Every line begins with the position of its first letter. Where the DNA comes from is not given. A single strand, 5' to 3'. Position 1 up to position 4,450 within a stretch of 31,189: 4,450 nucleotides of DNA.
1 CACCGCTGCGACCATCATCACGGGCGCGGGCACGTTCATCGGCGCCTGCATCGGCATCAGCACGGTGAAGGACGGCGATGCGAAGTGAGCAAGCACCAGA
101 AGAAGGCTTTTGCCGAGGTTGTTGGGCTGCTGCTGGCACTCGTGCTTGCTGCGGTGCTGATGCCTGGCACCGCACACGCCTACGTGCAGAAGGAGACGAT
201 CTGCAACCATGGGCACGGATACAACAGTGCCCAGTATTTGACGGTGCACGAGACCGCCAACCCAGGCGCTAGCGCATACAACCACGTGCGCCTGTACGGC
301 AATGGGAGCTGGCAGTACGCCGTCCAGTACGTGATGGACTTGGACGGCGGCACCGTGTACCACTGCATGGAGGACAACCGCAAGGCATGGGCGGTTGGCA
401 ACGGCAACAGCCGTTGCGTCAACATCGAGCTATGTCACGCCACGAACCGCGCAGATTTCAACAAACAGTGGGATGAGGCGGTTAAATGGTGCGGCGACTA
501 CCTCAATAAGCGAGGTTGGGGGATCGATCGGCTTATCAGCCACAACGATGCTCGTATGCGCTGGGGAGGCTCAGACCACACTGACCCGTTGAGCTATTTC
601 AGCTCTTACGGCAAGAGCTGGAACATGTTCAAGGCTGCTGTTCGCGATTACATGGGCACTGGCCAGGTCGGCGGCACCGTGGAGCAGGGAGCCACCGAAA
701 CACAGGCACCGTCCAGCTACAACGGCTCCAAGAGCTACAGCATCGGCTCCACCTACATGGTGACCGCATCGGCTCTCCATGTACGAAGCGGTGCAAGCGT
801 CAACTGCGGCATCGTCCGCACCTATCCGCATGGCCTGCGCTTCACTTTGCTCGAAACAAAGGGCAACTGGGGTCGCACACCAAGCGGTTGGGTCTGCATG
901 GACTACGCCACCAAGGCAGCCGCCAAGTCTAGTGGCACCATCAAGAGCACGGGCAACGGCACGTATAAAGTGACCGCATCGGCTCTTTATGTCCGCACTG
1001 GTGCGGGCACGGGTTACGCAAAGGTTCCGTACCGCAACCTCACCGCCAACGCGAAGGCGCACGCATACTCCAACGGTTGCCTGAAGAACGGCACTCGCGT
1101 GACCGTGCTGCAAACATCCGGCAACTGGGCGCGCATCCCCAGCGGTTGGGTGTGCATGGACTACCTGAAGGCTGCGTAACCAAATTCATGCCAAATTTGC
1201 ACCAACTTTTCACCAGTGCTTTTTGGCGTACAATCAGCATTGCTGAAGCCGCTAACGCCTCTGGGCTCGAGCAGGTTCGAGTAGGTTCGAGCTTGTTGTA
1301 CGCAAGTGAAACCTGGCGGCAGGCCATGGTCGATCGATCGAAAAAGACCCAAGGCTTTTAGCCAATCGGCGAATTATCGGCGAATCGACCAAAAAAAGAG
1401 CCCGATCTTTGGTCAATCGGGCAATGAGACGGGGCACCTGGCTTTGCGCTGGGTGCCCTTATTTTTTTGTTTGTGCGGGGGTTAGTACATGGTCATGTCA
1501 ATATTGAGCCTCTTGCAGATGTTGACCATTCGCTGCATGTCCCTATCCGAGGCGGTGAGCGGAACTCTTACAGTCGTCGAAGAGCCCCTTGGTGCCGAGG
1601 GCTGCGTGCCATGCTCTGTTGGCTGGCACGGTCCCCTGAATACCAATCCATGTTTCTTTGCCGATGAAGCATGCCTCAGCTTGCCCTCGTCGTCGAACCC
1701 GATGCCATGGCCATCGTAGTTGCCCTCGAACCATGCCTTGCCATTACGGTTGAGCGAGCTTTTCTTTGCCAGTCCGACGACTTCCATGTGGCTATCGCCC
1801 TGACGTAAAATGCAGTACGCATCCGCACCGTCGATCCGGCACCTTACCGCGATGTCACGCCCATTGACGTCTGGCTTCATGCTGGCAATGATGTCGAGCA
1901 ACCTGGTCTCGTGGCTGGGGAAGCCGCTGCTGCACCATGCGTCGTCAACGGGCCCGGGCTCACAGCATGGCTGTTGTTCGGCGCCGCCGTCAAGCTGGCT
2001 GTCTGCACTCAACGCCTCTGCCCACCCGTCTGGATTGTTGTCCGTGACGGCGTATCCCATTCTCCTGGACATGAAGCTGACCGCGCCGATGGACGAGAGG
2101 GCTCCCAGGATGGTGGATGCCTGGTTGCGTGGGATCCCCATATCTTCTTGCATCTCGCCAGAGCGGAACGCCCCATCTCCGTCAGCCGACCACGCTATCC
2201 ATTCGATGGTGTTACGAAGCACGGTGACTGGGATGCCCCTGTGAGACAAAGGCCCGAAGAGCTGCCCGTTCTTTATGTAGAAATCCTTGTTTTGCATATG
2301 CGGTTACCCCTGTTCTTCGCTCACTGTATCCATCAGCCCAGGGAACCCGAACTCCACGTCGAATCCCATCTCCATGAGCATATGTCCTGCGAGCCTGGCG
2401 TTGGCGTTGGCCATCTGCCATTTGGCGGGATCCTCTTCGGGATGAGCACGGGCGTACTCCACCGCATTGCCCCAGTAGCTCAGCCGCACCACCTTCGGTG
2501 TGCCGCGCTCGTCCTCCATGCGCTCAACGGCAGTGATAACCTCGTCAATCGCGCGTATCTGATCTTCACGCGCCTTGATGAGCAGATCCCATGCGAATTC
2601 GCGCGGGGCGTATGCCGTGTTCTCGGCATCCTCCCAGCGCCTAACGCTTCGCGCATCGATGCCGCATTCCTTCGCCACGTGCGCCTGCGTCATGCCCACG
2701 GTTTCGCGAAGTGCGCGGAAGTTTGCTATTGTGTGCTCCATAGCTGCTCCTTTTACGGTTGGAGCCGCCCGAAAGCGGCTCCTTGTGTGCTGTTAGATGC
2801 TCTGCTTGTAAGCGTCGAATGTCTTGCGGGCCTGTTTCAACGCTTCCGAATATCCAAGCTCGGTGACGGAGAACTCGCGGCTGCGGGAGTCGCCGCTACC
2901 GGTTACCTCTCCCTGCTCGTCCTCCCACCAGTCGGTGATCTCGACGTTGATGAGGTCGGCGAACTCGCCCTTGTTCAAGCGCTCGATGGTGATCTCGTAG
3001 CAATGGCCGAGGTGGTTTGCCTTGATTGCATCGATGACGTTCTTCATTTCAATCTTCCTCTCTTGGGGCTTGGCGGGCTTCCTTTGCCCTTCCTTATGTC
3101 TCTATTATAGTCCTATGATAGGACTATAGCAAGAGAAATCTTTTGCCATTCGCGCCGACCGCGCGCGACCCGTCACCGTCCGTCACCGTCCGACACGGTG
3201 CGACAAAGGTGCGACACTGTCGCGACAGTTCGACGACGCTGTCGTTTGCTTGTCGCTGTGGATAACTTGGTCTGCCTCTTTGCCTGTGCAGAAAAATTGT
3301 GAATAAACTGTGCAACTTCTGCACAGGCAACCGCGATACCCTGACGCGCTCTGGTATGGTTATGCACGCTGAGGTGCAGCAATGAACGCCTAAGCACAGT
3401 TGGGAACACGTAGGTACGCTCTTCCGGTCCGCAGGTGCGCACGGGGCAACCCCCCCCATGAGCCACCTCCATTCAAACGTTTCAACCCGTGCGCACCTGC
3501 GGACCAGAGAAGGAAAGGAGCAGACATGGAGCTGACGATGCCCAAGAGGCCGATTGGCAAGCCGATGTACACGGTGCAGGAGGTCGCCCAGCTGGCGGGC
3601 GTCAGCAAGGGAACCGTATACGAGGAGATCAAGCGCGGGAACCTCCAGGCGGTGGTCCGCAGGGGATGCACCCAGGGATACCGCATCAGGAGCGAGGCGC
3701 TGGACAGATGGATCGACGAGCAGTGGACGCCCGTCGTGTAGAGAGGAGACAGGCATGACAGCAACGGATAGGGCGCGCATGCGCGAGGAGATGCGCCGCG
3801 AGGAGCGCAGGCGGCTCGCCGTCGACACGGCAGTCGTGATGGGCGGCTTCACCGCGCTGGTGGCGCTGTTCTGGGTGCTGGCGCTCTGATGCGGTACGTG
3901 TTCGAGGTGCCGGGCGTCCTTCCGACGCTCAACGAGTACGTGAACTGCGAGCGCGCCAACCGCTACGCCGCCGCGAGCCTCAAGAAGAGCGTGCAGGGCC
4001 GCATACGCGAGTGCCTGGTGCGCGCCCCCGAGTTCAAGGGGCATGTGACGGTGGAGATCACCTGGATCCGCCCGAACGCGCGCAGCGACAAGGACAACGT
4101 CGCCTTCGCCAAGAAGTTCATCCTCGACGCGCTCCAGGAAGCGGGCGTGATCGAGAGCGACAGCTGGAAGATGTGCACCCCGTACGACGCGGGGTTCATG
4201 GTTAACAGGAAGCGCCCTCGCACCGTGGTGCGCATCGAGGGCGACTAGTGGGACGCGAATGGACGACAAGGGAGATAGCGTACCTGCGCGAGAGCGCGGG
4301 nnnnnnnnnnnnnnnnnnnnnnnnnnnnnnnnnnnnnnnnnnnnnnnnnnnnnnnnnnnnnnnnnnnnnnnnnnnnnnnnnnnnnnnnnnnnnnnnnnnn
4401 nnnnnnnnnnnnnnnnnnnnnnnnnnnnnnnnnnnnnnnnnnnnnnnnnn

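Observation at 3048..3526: Dense regulatory region: 23-bp perfect palindrome on the leftward -10, TGTGCA-type inverted repeat on a rightward promoter, and a 20-bp perfect inverted repeat with a C7 tract in the Cro/Xis leader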

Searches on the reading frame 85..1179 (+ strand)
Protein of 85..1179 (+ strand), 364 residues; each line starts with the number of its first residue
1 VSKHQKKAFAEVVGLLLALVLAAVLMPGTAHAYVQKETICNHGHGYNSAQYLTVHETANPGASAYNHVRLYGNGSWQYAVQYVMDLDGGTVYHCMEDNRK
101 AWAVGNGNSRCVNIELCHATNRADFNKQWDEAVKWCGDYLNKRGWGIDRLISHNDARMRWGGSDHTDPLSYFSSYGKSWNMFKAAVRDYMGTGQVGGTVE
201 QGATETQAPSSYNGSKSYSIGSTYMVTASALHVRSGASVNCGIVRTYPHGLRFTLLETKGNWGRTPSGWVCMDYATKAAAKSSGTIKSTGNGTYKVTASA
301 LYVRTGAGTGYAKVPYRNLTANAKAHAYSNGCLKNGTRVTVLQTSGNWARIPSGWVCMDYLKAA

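Call 11: search_protein_families(library=pfam, proteins=[window:85-1179:+], max_evalue=0.01)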
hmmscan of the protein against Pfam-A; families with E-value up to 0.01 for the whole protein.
window:85-1179:+ (364 aa): 2 families
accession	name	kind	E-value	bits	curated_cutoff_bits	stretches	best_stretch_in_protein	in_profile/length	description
PF01510.30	Amidase_2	-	4.6e-15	56.6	26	1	47-168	3-129/131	N-acetylmuramoyl-L-alanine amidase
PF08239.17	SH3_3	-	2e-11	44.3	27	1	333-362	19-54/54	Bacterial SH3 domain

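Call 29: find_encoding_contigs(protein=window:85-1179:+, flank=5000, max_places=10)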
Protein window:85-1179:+ (364 aa): 11 contigs read that carry it; 10 places shown.
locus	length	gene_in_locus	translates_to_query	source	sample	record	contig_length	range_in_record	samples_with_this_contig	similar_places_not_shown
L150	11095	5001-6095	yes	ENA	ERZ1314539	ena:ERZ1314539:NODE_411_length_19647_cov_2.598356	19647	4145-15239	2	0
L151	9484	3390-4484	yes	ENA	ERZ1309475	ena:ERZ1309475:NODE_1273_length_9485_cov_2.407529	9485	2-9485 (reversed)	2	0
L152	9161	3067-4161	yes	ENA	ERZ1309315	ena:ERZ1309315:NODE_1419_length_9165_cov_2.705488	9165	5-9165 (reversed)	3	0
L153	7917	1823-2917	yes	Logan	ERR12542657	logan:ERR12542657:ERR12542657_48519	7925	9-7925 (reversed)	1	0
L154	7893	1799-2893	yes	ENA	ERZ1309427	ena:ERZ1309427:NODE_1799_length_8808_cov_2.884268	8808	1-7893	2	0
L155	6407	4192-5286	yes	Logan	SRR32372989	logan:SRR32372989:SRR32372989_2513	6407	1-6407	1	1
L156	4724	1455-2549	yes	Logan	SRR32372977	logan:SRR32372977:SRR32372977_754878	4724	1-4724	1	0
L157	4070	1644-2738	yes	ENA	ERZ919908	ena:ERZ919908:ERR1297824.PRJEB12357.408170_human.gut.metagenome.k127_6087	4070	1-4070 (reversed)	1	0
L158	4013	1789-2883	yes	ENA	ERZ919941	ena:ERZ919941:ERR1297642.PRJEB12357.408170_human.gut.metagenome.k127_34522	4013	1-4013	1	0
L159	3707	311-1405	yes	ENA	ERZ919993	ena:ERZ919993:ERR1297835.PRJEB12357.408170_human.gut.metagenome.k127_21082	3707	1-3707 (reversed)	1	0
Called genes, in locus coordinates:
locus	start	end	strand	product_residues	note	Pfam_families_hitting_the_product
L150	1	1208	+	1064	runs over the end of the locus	PF20155:TMP_3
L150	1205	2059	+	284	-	-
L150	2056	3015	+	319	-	-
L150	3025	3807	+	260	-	-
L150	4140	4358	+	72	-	-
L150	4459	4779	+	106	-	-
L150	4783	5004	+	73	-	PF16938:Phage_holin_Dp1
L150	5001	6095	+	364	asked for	PF01510:Amidase_2, PF08239:SH3_3 (faint)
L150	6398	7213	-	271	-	-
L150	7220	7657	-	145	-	-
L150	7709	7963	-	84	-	-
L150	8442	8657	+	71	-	PF12728:HTH_17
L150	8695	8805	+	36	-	-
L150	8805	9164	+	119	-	-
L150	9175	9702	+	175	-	-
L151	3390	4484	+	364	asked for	PF01510:Amidase_2, PF08239:SH3_3 (faint)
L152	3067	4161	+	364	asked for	PF01510:Amidase_2, PF08239:SH3_3 (faint)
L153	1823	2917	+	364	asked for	PF01510:Amidase_2, PF08239:SH3_3 (faint)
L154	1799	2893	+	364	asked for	PF01510:Amidase_2, PF08239:SH3_3 (faint)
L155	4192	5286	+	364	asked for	PF01510:Amidase_2, PF08239:SH3_3 (faint)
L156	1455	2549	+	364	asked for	PF01510:Amidase_2, PF08239:SH3_3 (faint)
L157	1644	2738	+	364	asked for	PF01510:Amidase_2, PF08239:SH3_3 (faint)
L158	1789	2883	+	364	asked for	PF01510:Amidase_2, PF08239:SH3_3 (faint)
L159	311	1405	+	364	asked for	PF01510:Amidase_2, PF08239:SH3_3 (faint)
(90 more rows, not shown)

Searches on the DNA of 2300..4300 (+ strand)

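Call 8: search_dna_similar(query=window:2300-4300:+, collection=phages, mode=distant)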
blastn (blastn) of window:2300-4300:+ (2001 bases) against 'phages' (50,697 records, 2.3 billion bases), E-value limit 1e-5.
No match.

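Call 39: search_rna_families(sources=[L123, L135], threshold=evalue, max_evalue=1)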
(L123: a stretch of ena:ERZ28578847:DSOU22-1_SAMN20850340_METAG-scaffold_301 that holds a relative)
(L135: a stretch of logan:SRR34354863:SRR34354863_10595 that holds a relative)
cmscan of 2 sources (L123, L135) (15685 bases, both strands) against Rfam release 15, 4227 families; matches with E-value up to 1: 0.
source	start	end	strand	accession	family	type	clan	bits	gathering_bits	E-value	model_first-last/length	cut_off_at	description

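Call 65: search_rna_families(source=window, start=3040, end=3600, threshold=evalue, max_evalue=10)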
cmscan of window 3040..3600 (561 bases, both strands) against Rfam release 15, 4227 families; matches with E-value up to 10: 7.
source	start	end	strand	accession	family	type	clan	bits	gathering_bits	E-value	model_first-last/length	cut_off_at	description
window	3428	3503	-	RF01001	mir-609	Gene; miRNA;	-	22.9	98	0.067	1-92/92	no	mir-609 microRNA precursor family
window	3212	3244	-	RF00498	EAV_LTH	Cis-reg; leader;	-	21.5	70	0.012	1-45/45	no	Equine arteritis virus leader TRS hairpin (LTH)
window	3278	3332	+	RF04242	mir-5595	Gene; miRNA;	-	15.7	100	4.8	1-72/72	no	mir-5595 microRNA precursor family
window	3278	3332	-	RF04242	mir-5595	Gene; miRNA;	-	15.7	100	5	1-72/72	no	mir-5595 microRNA precursor family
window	3486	3597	-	RF02169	PVT1_6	Gene; lncRNA;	-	14.9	45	3.6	1-113/113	no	Pvt1 oncogene conserved region 6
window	3280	3330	-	RF03313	mir-1468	Gene; miRNA;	-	14.9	95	8.4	19-68/86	no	mir-1468 microRNA precursor family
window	3071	3096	+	RF01716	PhotoRC-I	Cis-reg;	-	12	45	2.3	1-44/44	no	PhotoRC-I RNA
